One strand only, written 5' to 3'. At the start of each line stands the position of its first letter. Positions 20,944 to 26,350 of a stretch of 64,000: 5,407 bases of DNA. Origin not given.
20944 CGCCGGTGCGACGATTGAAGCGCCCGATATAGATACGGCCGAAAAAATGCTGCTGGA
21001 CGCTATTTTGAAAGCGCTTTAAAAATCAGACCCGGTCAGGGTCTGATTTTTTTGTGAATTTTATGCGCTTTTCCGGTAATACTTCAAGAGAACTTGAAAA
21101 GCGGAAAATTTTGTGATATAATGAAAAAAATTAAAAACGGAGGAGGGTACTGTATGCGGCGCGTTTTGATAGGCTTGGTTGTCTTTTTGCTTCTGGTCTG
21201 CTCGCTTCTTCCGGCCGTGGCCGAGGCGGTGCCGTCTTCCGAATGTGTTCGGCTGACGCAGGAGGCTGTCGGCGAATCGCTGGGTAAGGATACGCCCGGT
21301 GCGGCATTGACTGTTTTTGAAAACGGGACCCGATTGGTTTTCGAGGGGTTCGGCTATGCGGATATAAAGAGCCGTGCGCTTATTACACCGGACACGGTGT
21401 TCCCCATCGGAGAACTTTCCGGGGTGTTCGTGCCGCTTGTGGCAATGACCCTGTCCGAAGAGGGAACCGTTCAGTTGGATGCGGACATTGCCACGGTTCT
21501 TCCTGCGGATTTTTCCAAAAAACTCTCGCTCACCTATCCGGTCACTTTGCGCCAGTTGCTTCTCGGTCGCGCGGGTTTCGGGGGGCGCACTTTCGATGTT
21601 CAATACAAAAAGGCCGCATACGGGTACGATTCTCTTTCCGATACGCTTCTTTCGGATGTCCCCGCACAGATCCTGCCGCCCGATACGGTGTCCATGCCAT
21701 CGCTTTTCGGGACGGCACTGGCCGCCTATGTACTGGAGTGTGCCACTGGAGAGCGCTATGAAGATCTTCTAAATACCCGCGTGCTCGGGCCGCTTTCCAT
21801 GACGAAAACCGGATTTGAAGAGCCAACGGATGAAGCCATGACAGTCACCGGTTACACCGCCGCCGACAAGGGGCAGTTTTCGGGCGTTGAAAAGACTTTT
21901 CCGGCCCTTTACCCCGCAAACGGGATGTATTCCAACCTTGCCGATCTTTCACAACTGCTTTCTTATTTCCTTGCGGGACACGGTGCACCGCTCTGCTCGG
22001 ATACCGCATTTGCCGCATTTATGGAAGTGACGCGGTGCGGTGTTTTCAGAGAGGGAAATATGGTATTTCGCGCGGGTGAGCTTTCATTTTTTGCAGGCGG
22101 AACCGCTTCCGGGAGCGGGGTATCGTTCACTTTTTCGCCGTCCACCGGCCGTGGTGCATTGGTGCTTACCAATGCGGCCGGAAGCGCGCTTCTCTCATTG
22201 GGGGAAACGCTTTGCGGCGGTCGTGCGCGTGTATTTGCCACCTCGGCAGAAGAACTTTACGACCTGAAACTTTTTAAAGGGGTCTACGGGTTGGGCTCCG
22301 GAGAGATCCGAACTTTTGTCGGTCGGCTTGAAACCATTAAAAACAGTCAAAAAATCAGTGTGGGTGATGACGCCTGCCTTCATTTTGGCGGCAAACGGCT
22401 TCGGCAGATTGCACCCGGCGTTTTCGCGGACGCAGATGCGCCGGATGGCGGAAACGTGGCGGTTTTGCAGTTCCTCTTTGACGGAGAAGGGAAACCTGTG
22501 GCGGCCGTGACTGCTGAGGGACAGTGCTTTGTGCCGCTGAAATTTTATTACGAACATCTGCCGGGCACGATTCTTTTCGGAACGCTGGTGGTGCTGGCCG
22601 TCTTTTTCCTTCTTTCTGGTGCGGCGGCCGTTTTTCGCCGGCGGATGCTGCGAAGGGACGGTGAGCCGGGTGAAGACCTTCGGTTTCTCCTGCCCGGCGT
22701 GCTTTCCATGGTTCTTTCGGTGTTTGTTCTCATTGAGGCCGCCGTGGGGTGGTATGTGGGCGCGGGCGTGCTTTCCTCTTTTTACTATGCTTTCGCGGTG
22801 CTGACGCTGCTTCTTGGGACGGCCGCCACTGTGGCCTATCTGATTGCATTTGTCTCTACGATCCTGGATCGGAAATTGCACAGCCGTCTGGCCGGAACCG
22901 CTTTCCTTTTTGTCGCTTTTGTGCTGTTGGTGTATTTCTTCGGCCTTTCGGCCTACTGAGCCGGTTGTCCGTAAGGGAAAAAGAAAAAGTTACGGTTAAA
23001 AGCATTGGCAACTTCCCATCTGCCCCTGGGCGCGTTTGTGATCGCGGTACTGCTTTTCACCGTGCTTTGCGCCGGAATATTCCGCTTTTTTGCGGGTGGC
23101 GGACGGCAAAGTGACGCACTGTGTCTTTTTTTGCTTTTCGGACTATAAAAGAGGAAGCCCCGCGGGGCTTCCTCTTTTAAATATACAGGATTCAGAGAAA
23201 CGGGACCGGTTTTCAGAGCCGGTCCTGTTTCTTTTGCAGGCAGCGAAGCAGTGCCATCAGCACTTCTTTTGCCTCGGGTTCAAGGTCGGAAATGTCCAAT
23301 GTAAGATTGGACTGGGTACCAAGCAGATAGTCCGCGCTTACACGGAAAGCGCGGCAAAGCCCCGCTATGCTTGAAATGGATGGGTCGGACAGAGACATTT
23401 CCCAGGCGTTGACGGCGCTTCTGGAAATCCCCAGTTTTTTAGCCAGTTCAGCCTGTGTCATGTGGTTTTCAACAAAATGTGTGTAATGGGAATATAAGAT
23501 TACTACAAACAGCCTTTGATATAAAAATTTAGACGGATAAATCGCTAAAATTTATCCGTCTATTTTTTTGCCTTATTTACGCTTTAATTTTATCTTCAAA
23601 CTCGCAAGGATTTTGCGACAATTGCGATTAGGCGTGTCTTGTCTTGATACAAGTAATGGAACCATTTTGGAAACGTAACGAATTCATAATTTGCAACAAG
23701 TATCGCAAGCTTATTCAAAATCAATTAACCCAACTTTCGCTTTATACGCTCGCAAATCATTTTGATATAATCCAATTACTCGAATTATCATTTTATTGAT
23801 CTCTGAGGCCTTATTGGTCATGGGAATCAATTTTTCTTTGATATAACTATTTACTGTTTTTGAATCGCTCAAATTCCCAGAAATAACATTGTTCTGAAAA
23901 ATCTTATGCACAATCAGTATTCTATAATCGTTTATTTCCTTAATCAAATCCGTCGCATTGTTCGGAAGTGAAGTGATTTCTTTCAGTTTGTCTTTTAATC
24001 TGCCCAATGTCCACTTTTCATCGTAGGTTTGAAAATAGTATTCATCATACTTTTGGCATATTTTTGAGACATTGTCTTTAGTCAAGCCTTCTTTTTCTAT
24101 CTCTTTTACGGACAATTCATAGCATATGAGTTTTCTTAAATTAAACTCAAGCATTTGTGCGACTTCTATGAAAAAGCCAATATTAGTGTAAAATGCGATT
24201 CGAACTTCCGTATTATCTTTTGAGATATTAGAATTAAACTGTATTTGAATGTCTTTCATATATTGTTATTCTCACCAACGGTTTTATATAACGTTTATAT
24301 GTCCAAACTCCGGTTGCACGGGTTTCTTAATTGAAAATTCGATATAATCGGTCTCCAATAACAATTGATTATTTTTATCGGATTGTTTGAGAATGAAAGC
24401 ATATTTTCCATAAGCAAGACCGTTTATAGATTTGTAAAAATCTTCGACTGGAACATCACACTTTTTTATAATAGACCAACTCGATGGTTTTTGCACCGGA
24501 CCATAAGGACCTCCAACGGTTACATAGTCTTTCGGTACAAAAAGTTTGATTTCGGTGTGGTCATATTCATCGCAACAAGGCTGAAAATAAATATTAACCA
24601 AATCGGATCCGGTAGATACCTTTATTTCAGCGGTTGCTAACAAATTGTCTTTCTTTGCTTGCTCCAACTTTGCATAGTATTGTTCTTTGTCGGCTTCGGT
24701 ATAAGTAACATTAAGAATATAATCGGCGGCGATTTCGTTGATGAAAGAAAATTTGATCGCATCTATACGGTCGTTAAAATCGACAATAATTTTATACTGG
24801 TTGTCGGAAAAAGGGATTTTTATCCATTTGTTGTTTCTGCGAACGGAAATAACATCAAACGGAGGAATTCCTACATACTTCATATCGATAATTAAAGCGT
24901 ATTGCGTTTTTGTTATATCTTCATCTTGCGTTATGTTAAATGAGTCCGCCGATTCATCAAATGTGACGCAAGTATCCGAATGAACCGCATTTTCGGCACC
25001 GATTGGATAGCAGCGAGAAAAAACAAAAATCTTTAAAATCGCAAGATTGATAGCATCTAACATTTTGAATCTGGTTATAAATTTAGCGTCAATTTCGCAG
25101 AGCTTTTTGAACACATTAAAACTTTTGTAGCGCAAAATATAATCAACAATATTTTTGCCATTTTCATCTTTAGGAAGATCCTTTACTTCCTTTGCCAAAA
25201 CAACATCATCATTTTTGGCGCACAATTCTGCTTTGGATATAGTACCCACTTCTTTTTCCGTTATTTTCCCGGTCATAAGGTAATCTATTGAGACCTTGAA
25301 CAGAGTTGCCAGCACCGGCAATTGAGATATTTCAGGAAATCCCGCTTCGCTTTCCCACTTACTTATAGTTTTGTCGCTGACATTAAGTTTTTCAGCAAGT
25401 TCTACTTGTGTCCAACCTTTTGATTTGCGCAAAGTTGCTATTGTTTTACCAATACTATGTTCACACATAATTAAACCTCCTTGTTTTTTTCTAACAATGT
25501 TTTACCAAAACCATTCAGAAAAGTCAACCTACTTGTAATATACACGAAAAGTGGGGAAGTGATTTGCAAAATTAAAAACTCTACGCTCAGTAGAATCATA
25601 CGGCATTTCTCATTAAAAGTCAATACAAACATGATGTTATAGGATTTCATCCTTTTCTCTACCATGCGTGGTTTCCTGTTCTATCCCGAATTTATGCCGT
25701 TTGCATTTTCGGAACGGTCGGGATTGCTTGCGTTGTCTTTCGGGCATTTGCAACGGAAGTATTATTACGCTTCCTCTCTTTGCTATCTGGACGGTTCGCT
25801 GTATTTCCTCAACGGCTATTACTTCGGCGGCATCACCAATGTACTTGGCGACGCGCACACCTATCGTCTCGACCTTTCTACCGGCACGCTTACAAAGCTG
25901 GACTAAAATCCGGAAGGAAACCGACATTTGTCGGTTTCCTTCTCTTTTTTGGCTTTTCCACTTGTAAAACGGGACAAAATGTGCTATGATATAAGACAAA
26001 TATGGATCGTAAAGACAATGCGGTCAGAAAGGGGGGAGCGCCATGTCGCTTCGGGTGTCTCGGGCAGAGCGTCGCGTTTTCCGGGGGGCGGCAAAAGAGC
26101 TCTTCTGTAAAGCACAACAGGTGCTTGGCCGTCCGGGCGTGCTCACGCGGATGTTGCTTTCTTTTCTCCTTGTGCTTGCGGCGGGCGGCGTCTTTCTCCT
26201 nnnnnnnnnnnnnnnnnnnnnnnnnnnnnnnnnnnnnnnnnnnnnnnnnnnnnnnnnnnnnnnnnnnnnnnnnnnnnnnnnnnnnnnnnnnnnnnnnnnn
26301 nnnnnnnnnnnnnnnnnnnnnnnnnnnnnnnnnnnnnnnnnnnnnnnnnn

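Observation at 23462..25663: AT-rich 2.2-kb island with a self-contained two-gene operon, wedged between two gene remnants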

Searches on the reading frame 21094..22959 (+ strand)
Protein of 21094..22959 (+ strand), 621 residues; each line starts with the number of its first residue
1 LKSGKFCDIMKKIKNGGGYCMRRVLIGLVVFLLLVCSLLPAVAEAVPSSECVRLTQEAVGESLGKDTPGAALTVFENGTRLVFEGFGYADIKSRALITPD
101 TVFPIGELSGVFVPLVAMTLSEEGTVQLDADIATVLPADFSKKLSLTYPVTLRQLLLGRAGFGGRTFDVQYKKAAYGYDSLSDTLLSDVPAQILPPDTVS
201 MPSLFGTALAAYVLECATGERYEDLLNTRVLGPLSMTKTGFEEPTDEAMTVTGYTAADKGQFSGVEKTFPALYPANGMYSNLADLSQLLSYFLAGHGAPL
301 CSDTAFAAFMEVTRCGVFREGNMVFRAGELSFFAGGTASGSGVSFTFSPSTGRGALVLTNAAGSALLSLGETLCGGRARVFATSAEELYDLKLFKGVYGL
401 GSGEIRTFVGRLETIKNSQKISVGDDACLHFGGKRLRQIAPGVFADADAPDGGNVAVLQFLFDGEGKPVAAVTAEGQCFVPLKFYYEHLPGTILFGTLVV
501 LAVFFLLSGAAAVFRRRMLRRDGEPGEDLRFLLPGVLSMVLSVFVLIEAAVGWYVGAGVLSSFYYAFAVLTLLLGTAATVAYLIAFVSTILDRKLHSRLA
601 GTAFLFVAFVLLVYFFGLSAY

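Call 4: search_protein_families(library=pfam, proteins=[window:21094-22959:+], max_evalue=1)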
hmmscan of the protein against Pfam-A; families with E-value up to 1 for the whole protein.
window:21094-22959:+ (621 aa): 1 family
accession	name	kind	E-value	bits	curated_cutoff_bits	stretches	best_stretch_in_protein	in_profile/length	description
PF00144.29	Beta-lactamase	-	1.1e-34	120.5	27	1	65-364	12-313/329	Beta-lactamase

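Call 29: find_encoding_contigs(protein=window:21154-22959:+, flank=9000, max_places=10)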
Protein window:21154-22959:+ (601 aa): 4 contigs read that carry it; 1 place shown.
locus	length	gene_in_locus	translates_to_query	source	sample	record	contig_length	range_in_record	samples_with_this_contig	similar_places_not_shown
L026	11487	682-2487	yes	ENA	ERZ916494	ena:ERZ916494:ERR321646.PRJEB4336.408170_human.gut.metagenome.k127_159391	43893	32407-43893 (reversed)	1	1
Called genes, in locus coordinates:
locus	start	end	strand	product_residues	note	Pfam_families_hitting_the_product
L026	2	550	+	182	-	?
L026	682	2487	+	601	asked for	PF00144:Beta-lactamase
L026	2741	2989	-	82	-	PF01381:HTH_3, PF13443:HTH_26 (faint)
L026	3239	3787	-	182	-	-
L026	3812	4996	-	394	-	PF01381:HTH_3, PF12844:HTH_19, PF13560:HTH_31 (faint)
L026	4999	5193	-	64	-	-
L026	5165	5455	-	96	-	-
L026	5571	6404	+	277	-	-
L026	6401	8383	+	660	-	PF00133:tRNA-synt_1, PF01406:tRNA-synt_1e (faint), PF09334:tRNA-synt_1g, PF00133:tRNA-synt_1 (weak), PF19303:Anticodon_3, PF08264:Anticodon_1 (weak), PF01588:tRNA_bind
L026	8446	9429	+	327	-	PF01210:NAD_Gly3P_dh_N, PF02558:ApbA (weak), PF07479:NAD_Gly3P_dh_C, PF20618:GPD_NAD_C_bact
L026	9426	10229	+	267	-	PF01026:TatD_DNase, PF04909:Amidohydro_2 (weak)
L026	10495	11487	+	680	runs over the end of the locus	PF00009:GTP_EFTU, PF22042:EF-G_D2, PF03144:GTP_EFTU_D2 (weak), PF14492:EFG_III, PF03764:EFG_IV, PF00679:EFG_C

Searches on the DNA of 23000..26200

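Call 52: search_rna_families(source=window, start=23000, end=26200, threshold=evalue, max_evalue=1)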
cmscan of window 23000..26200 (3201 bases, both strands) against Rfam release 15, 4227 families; matches with E-value up to 1: 3.
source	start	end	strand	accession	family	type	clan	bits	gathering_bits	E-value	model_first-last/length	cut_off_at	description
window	23476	23566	+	RF02434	SpF39_sRNA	Gene; sRNA;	-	36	60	0.028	1-109/109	no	Streptococcus sRNA SpF39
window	23528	23564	-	RF01666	rox2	Cis-reg;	-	24.8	55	0.37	1-71/71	no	Drosophila rox2 ncRNA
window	23129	23231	+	RF03094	LAGLIDADG-2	Gene; sRNA;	-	22.7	94.9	0.29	1-128/128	no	LAGLIDADG-2 RNA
